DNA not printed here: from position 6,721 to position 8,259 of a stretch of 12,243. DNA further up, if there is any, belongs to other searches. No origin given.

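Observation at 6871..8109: Stand-alone atypical kinase-fold protein divergent from the ECF sigma operon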

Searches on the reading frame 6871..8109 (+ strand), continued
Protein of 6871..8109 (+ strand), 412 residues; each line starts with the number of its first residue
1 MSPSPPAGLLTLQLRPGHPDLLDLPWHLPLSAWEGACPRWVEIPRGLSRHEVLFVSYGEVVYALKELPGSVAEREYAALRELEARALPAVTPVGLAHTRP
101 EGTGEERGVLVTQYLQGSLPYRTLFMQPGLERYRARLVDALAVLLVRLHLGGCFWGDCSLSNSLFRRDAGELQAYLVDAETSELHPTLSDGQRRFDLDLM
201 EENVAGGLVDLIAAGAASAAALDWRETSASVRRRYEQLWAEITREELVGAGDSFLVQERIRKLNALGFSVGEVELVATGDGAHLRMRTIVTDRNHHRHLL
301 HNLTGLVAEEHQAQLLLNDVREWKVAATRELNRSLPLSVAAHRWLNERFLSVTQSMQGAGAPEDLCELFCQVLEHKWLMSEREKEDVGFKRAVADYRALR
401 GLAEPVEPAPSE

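Call 34: find_homologous_proteins(query=A1, max_evalue=1e-10)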
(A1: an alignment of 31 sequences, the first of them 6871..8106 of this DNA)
Query A1 (31 sequences) (412 aa, profile of the alignment): 7999 proteins with E <= 1e-10 among 8000 candidates; the best 120 are listed.
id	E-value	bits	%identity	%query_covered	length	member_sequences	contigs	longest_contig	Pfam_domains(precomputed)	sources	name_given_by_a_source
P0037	2.2e-171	588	64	96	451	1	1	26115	PF06293.21,PF13224.12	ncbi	-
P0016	9.1e-171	586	66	96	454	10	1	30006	PF06293.21,PF13224.12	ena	-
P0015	9.7e-171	586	65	97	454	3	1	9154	PF06293.21,PF13224.12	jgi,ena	-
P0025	1.1e-170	586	63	99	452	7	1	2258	PF06293.21,PF13224.12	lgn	-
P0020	1.2e-170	586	64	99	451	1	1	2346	PF06293.21,PF13224.12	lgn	-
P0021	1.2e-170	585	65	96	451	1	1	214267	PF06293.21,PF13224.12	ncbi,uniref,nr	ncbi:DUF4032 domain-containing protein [Hyalangium gracile]|uniref:DUF4032 domain-containing protein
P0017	1.5e-170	585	66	96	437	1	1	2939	PF06293.21,PF13224.12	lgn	-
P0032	2.2e-170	585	65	96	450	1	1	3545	PF06293.21,PF13224.12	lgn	-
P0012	6.1e-170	583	67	96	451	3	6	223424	PF06293.21,PF13224.12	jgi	jgi:hypothetical protein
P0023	6.8e-170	583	62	99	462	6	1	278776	PF06293.21,PF13224.12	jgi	jgi:hypothetical protein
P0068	8.3e-170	583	64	96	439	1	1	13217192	PF06293.21,PF13224.12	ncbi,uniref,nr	ncbi:DUF4032 domain-containing protein [Archangium minus]|uniref:DUF4032 domain-containing protein n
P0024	1.0e-169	583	63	99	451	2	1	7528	PF06293.21,PF13224.12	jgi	jgi:Domain of unknown function (DUF4032)/Lipopolysaccharide kinase (Kdo/WaaP) family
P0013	1.4e-169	582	64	99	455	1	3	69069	PF06293.21,PF13224.12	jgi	jgi:hypothetical protein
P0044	1.6e-169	582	66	96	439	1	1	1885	PF06293.21,PF13224.12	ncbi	-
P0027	2.6e-169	581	65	96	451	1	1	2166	PF06293.21,PF13224.12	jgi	jgi:hypothetical protein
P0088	4.3e-169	580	62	96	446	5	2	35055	PF06293.21,PF13224.12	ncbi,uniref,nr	ncbi:DUF4032 domain-containing protein [Corallococcus praedator]|uniref:DUF4032 domain-containing pr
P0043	5.7e-169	580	61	99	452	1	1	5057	PF06293.21,PF13224.12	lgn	-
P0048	7.0e-169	580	64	96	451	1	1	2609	PF06293.21,PF13224.12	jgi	jgi:hypothetical protein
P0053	7.3e-169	580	64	98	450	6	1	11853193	PF06293.21,PF13224.12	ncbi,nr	ncbi:DUF4032 domain-containing protein [Cystobacter fuscus]|nr:DUF4032 domain-containing protein [Cy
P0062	7.6e-169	580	65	97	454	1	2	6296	PF06293.21,PF13224.12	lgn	-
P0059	8.6e-169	579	66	95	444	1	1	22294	PF13224.12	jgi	jgi:hypothetical protein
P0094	1.1e-168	579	62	96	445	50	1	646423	PF06293.21,PF13224.12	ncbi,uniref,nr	ncbi:DUF4032 domain-containing protein [Corallococcus sp. Z5C101001]|uniref:DUF4032 domain-containin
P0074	1.1e-168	579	64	98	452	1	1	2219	PF06293.21,PF13224.12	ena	-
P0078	1.2e-168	579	65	96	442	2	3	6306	PF06293.21,PF13224.12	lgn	-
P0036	1.2e-168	579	63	96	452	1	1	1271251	PF06293.21,PF13224.12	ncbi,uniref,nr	ncbi:DUF4032 domain-containing protein [Hyalangium rubrum]|uniref:DUF4032 domain-containing protein 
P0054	1.3e-168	579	63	99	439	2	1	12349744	PF06293.21,PF13224.12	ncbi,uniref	ncbi:DUF4032 domain-containing protein [Cystobacter fuscus]|uniref:DUF4032 domain-containing protein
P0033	1.3e-168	579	64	96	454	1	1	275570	PF06293.21,PF13224.12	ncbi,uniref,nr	ncbi:DUF4032 domain-containing protein [Hyalangium versicolor]|uniref:DUF4032 domain-containing prot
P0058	1.9e-168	578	65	96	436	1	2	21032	PF06293.21,PF13224.12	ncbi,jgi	jgi:hypothetical protein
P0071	2.0e-168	578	65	96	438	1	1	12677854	PF06293.21,PF13224.12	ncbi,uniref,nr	ncbi:DUF4032 domain-containing protein [Archangium violaceum]|uniref:DUF4032 domain-containing prote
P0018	2.1e-168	578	64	96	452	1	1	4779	PF06293.21,PF13224.12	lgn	-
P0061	2.3e-168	578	63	99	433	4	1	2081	PF06293.21,PF13224.12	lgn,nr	nr:DUF4032 domain-containing protein [Cystobacter ferrugineus]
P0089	3.2e-168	578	63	96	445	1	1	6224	PF06293.21,PF13224.12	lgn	-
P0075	3.3e-168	578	64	96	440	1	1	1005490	PF06293.21,PF13224.12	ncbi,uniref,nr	ncbi:DUF4032 domain-containing protein [Vitiosangium sp. GDMCC 1.1324]|uniref:DUF4032 domain-contain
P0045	3.8e-168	577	66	96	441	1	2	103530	PF06293.21,PF13224.12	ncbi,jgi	jgi:hypothetical protein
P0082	4.3e-168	577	63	96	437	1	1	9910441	PF06293.21,PF13224.12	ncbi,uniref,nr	ncbi:DUF4032 domain-containing protein [Melittangium boletus]|uniref:Chromosome segregation ATPase n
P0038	4.9e-168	577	67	96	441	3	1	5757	PF06293.21,PF13224.12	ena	-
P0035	6.9e-168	576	64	96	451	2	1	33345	PF06293.21,PF13224.12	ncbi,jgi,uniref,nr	ncbi:DUF4032 domain-containing protein [Hyalangium sp.]|uniref:DUF4032 domain-containing protein n=1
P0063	8.6e-168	576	64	96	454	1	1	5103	PF06293.21,PF13224.12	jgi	jgi:hypothetical protein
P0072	8.9e-168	576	65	96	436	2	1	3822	PF06293.21,PF13224.12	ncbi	-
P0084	9.2e-168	576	63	95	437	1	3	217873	PF06293.21,PF13224.12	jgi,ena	-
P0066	1.4e-167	575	65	95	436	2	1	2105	PF06293.21,PF13224.12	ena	-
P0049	1.8e-167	575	66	96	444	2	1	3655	PF06293.21,PF13224.12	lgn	-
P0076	1.8e-167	575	64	96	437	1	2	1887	PF06293.21,PF13224.12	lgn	-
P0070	2.0e-167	575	64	96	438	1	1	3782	PF06293.21,PF13224.12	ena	-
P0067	2.1e-167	575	65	95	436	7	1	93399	PF06293.21,PF13224.12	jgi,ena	-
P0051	2.7e-167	575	66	96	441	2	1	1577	PF06293.21,PF13224.12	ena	-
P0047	3.0e-167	574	65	96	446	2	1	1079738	PF06293.21,PF13224.12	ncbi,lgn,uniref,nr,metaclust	ncbi:Lipopolysaccharide kinase (Kdo/WaaP) family protein [Stigmatella aurantiaca]|uniref:Lipopolysac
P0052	3.4e-167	574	66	96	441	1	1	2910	PF06293.21,PF13224.12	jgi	jgi:hypothetical protein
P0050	3.8e-167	574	66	96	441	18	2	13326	PF06293.21,PF13224.12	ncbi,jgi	jgi:hypothetical protein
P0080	4.0e-167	574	64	95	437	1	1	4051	PF06293.21,PF13224.12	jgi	jgi:hypothetical protein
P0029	5.0e-167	574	64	96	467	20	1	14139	PF06293.21,PF13224.12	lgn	-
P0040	7.0e-167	573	64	96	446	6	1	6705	PF06293.21,PF13224.12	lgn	-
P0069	7.7e-167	573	65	96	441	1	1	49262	PF06293.21,PF13224.12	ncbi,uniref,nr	ncbi:DUF4032 domain-containing protein [Archangium sp.]|uniref:DUF4032 domain-containing protein n=1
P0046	7.9e-167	573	65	96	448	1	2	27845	PF06293.21,PF13224.12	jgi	jgi:hypothetical protein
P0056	8.2e-167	573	66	96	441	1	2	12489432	PF13224.12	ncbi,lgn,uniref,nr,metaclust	ncbi:uncharacterized protein DUF4032 [Archangium gephyra]|uniref:Chromosome segregation ATPase n=1 T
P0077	8.2e-167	573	65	96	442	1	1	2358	PF06293.21,PF13224.12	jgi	jgi:hypothetical protein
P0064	8.6e-167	573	66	96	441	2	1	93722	PF06293.21,PF13224.12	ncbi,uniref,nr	ncbi:MAG TPA: DUF4032 domain-containing protein [Archangium sp.]|uniref:DUF4032 domain-containing pr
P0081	9.0e-167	573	65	95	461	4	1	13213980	PF06293.21,PF13224.12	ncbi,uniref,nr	ncbi:DUF4032 domain-containing protein [Archangium violaceum]|uniref:DUF4032 domain-containing prote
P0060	1.0e-166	573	64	98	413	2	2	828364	PF06293.21,PF13224.12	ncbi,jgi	jgi:tRNA A-37 threonylcarbamoyl transferase component Bud32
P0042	1.4e-166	572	63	96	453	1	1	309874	PF06293.21,PF13224.12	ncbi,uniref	ncbi:MAG: DUF4032 domain-containing protein [Hyalangium sp.]|uniref:DUF4032 domain-containing protei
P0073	1.6e-166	572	63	98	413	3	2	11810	PF06293.21,PF13224.12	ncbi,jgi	jgi:tRNA A-37 threonylcarbamoyl transferase component Bud32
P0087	4.5e-166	570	63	96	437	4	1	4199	PF06293.21,PF13224.12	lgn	-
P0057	5.1e-166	570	64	99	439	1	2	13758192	PF06293.21,PF13224.12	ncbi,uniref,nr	ncbi:DUF4032 domain-containing protein [Archangium lansingense]|uniref:DUF4032 domain-containing pro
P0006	8.8e-166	570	70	95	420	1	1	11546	PF06293.21,PF13224.12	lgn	-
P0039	1.1e-165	569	64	96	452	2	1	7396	PF06293.21,PF13224.12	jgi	-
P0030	1.2e-165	569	65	96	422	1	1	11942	PF06293.21,PF13224.12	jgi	jgi:hypothetical protein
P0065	2.3e-165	568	64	96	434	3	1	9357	PF06293.21,PF13224.12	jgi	jgi:hypothetical protein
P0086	2.8e-165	568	65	95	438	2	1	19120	PF13224.12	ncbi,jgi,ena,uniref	ncbi:MAG TPA: DUF4032 domain-containing protein [Archangium sp.]|jgi:hypothetical protein|uniref:DUF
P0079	4.0e-165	567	61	98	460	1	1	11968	PF06293.21,PF13224.12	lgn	-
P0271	4.0e-165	567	51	93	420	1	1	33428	PF06293.21,PF13224.12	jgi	jgi:uncharacterized protein DUF4032/lipopolysaccharide kinase (Kdo/WaaP) family protein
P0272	4.2e-165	567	52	93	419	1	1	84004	PF06293.21,PF13224.12,PF01636.30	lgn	-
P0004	1.0e-164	566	81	97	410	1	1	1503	PF06293.21,PF13224.12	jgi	-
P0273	1.0e-164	566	56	97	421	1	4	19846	PF06293.21,PF13224.12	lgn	-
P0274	1.2e-164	566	49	95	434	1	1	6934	PF06293.21,PF13224.12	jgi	-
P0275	1.6e-164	565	50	95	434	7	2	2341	PF06293.21,PF13224.12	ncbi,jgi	-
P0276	1.9e-164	565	60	95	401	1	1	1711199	PF06293.21,PF13224.12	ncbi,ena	-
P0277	1.9e-164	565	51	93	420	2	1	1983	PF06293.21,PF13224.12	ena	-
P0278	1.9e-164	565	50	92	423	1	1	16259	PF06293.21,PF13224.12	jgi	jgi:hypothetical protein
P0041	2.1e-164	565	62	99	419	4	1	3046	PF06293.21,PF13224.12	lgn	-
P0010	2.1e-164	565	68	96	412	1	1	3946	PF06293.21,PF13224.12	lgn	-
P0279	2.4e-164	565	51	93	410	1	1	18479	PF06293.21,PF13224.12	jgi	jgi:uncharacterized protein DUF4032/lipopolysaccharide kinase (Kdo/WaaP) family protein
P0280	2.8e-164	565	50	93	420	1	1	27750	PF06293.21,PF13224.12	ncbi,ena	-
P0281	4.7e-164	564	52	93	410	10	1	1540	PF06293.21,PF13224.12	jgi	jgi:hypothetical protein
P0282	7.9e-164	563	51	93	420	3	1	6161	PF06293.21,PF13224.12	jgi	jgi:hypothetical protein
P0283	8.1e-164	563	49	94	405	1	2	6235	PF06293.21,PF13224.12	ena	-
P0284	9.2e-164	563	57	94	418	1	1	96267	PF06293.21,PF13224.12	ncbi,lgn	-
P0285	1.2e-163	563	52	93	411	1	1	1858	PF06293.21,PF13224.12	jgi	jgi:hypothetical protein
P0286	1.3e-163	562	54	96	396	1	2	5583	PF06293.21,PF13224.12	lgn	-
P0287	1.4e-163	562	49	94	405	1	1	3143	PF06293.21,PF13224.12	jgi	jgi:hypothetical protein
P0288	1.4e-163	562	51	93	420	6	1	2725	PF06293.21,PF13224.12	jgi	jgi:hypothetical protein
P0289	1.7e-163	562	58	94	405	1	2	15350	PF06293.21,PF13224.12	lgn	-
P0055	1.9e-163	562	63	99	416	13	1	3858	PF06293.21,PF13224.12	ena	-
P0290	2.0e-163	562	51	93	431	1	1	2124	PF06293.21,PF13224.12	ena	-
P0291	2.1e-163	562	48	96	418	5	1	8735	PF06293.21,PF13224.12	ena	-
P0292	2.3e-163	562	58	100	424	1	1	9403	PF06293.21,PF13224.12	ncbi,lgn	-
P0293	2.6e-163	561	50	97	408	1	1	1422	PF06293.21,PF13224.12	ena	-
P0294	2.8e-163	561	52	94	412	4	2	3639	PF06293.21,PF13224.12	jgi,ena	jgi:tRNA A-37 threonylcarbamoyl transferase component Bud32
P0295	2.8e-163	561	59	94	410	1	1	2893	PF06293.21,PF13224.12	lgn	-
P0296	2.9e-163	561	48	95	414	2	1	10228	PF06293.21,PF13224.12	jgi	jgi:hypothetical protein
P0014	3.0e-163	561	65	98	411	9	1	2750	PF06293.21,PF13224.12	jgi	jgi:hypothetical protein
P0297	3.3e-163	561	58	96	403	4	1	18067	PF06293.21,PF13224.12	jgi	jgi:hypothetical protein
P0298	4.8e-163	561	53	94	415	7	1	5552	PF06293.21,PF13224.12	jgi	jgi:hypothetical protein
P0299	5.0e-163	560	51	93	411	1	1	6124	PF06293.21,PF13224.12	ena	-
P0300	5.4e-163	560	56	93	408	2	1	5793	PF06293.21,PF13224.12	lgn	-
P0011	6.9e-163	560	68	98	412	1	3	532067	PF06293.21,PF13224.12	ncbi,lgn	-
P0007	6.9e-163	560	70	97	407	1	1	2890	PF06293.21,PF13224.12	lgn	-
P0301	7.8e-163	560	49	94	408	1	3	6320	PF06293.21,PF13224.12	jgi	jgi:hypothetical protein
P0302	8.0e-163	560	51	93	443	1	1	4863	PF06293.21,PF13224.12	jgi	jgi:hypothetical protein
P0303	9.1e-163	560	51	94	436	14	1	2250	PF06293.21,PF13224.12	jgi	jgi:hypothetical protein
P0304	9.4e-163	560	51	93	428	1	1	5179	PF06293.21,PF13224.12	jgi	jgi:hypothetical protein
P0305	9.8e-163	559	51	93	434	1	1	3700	PF06293.21,PF13224.12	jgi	jgi:hypothetical protein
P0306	9.9e-163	559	51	93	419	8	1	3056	PF06293.21,PF13224.12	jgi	jgi:hypothetical protein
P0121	1.0e-162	559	51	94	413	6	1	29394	PF06293.21,PF13224.12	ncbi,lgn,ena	-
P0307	1.1e-162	559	53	93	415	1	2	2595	PF06293.21,PF13224.12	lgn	-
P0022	1.1e-162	559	65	95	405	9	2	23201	PF06293.21,PF13224.12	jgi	jgi:hypothetical protein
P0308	1.2e-162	559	50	93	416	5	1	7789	PF06293.21,PF13224.12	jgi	jgi:tRNA A-37 threonylcarbamoyl transferase component Bud32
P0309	1.3e-162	559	50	94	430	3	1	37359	PF06293.21,PF13224.12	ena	-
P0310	1.7e-162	559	51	93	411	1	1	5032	PF06293.21,PF13224.12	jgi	jgi:hypothetical protein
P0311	2.0e-162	558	49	93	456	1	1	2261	PF06293.21,PF13224.12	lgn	-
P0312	2.1e-162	558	58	94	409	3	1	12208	PF06293.21,PF13224.12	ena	-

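Call 37: search_protein_families(library=pfam, proteins=[L044:7297-8484:+, L056:7229-8305:-, L056:3738-5081:+, L045:4983-5981:+, L008:4928-5986:+, L005:4691-5827:-, L007:4703-5287:-, L081:2497-3294:+, L014:4304-5962:+, L031:4437-5924:+], max_evalue=0.00001)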
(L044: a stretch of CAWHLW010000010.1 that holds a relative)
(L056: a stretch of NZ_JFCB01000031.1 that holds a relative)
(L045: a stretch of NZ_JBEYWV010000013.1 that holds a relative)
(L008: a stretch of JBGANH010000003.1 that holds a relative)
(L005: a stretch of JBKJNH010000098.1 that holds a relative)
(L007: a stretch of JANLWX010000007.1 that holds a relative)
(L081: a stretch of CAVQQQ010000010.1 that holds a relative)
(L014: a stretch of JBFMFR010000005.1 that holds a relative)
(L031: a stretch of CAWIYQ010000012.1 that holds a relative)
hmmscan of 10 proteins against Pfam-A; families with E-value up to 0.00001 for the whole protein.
L044:7297-8484:+ (395 aa): 4 families
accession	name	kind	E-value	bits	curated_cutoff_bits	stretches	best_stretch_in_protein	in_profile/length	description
PF13439.12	Glyco_transf_4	-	1.4e-23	84.2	28.5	1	29-192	2-170/170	Glycosyltransferase Family 4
PF13692.12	Glyco_trans_1_4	-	7.7e-23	81.8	27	1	208-345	2-142/142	Glycosyl transferases group 1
PF13579.12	Glyco_trans_4_4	-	2.2e-21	77.3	29.7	1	29-186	1-157/158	Glycosyl transferase 4-like domain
PF00534.26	Glycos_transf_1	-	1.8e-20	73.6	26.4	1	206-358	14-171/172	Glycosyl transferases group 1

L056:7229-8305:- (358 aa): 1 family
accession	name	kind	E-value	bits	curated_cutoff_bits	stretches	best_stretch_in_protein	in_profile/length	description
PF00582.32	Usp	-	2.5e-45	154.9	24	2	69-204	1-141/141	Universal stress protein family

L056:3738-5081:+ (447 aa): 1 family
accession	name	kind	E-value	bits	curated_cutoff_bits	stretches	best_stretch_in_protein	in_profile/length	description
PF13532.12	2OG-FeII_Oxy_2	-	3.4e-13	50.7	31.2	1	334-442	82-194/194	2OG-Fe(II) oxygenase superfamily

L045:4983-5981:+ (332 aa): 2 families
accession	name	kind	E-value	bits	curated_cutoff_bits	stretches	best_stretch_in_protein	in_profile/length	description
PF01408.29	GFO_IDH_MocA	-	2.7e-21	76.9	24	1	41-155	2-118/120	Oxidoreductase family, NAD-binding Rossmann fold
PF22725.1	GFO_IDH_MocA_C3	-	2e-09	38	27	1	200-280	31-123/124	GFO/IDH/MocA C-terminal domain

L008:4928-5986:+ (352 aa): 2 families
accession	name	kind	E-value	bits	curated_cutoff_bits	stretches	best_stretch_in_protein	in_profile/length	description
PF16653.10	Sacchrp_dh_C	-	9.7e-29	101.7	31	1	119-345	1-265/265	Saccharopine dehydrogenase C-terminal domain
PF03435.24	Sacchrp_dh_NADP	-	4.2e-13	50.2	25.1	1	3-115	1-129/129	Saccharopine dehydrogenase NADP binding domain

L005:4691-5827:- (378 aa): 1 family
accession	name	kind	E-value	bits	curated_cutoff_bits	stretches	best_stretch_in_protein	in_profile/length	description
PF02661.23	Fic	-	8e-15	55.9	24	1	107-207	3-93/93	Fic/DOC family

L007:4703-5287:- (194 aa): 0 families

L081:2497-3294:+ (265 aa): 1 family
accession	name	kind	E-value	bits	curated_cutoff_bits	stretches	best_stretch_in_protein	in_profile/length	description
PF02358.22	Trehalose_PPase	-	3.9e-27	95.3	27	1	36-238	2-216/235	Trehalose-phosphatase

L014:4304-5962:+ (552 aa): 2 families
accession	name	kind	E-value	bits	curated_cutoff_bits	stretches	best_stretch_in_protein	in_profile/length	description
PF00384.28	Molybdopterin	-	2.5e-56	191.7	24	1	13-344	97-352/353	Molybdopterin oxidoreductase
PF01568.27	Molydop_binding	-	6.7e-33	113.5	26.8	1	441-546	2-110/110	Molydopterin dinucleotide binding domain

L031:4437-5924:+ (495 aa): 0 families

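Call 43: find_encoding_contigs(protein=P0006, flank=8000, max_places=2)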
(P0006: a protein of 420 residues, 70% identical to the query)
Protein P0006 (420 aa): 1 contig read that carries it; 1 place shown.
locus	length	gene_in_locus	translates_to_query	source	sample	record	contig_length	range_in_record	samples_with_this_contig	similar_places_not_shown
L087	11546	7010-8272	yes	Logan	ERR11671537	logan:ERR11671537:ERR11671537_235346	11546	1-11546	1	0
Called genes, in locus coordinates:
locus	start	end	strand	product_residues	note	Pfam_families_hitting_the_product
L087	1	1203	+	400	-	?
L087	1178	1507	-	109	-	-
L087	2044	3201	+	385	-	PF00595:PDZ (weak), PF13180:PDZ_2, PF17820:PDZ_6, PF03572:Peptidase_S41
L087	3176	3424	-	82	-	PF04226:Transgly_assoc (weak)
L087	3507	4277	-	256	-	PF01925:TauE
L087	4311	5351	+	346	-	PF00561:Abhydrolase_1, PF12146:Hydrolase_4 (faint), PF12697:Abhydrolase_6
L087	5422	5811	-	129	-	-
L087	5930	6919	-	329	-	PF01674:Lipase_2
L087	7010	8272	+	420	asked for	PF06293:Kdo, PF13224:DUF4032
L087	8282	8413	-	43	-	-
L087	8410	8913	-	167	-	PF03692:CxxCxxCC (weak)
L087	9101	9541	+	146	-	-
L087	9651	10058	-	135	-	-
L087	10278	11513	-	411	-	PF20573:DUF6782 (weak), PF26686:DUF8575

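Call 44: find_encoding_contigs(protein=window:6871-8109:+, flank=10000, max_places=3)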
Protein window:6871-8109:+ (412 aa): no gene with exactly this product is on record in the collection.

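Call 45: predict_structure(alignment_id=A2)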
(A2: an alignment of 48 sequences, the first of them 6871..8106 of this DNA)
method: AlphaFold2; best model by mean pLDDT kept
length: 412 residues; sequences in the alignment: 48
mean_pLDDT: 86.3   pTM: 0.73
mean pLDDT of the five models: 86.3, 83.3, 82.8, 78.7, 75.8
residues with pLDDT >= 90: 204; 70-90: 168; 50-70: 40; < 50: 0
segments of 3 or more residues with pLDDT < 50: none
pLDDT, mean of each block of 10 residues (from residue 1): 78 96 95 93 80 94 96 96 90 96 93 89 77 80 91 84 75 87 93 94 87 74 86 91 85 80 74 75 75 76 89 90 89 90 96 83 86 93 93 92 59 55
secondary structure, 60 per line:
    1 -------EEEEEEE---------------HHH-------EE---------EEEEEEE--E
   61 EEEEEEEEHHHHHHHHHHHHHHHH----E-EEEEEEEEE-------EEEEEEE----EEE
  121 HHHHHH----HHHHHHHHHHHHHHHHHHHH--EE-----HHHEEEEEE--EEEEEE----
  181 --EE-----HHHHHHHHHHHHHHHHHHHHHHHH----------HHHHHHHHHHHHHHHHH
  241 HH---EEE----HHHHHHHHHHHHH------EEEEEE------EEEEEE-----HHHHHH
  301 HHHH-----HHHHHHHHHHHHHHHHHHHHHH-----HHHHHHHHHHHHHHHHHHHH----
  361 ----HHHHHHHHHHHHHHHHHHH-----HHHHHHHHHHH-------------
elements in order: E8-14 E51-57 E60-68 H69-84 E91-99 E107-113 E118-120 H121-126 H131-150 E163-168 E171-176 H190-213 H224-242 E246-248 H253-265 E272-277 E284-289 H295-304 H310-331 H337-356 H365-383 H389-399
